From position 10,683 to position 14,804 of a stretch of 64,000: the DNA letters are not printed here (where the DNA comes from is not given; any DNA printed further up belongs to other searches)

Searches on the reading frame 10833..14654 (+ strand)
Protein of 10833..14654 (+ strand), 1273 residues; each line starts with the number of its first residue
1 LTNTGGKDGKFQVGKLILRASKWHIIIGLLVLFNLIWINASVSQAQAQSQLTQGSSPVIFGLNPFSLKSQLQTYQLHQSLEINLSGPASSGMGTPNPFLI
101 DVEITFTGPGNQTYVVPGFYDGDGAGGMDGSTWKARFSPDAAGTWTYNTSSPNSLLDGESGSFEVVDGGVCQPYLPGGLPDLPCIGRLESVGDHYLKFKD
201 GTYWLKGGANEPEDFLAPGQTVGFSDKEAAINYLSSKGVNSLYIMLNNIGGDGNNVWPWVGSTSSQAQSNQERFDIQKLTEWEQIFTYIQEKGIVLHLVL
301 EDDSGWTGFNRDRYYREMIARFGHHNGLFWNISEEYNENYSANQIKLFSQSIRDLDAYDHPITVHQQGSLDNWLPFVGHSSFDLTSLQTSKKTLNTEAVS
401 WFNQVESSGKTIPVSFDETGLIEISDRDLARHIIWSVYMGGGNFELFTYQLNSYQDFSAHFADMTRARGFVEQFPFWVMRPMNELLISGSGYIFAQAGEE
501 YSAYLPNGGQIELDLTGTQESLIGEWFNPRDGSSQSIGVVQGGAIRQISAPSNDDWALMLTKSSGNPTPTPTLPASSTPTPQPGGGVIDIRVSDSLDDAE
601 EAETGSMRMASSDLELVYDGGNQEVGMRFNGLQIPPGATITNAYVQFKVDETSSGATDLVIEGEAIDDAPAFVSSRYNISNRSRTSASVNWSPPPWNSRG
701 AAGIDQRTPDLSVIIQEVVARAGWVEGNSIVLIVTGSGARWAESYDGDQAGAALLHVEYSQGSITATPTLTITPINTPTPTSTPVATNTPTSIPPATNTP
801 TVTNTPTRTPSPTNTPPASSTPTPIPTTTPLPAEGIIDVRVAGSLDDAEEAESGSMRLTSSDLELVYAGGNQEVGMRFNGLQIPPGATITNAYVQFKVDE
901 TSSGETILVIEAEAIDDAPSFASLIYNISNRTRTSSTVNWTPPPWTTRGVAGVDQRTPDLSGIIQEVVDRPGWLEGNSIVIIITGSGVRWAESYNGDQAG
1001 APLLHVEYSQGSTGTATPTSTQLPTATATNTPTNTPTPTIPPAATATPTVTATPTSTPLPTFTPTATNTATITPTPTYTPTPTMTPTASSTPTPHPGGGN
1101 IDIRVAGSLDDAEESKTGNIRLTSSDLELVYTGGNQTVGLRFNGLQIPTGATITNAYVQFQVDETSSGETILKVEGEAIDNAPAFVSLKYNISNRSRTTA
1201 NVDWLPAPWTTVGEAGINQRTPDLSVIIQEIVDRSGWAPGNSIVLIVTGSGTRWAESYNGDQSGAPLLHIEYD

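Call 76: search_protein_families(library=pfam, proteins=[window:10833-14654:+], max_evalue=0.0001)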
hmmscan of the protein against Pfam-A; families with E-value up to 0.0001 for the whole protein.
window:10833-14654:+ (1273 aa): 2 families
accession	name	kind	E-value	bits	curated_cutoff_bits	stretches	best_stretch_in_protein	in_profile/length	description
PF16586.11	DUF5060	-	5.2e-17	62.3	27.2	1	78-151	6-69/70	Domain of unknown function (DUF5060)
PF12904.13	Collagen_bind_2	-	2.4e-09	37.3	22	1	491-560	16-91/92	Putative collagen-binding domain of a collagenase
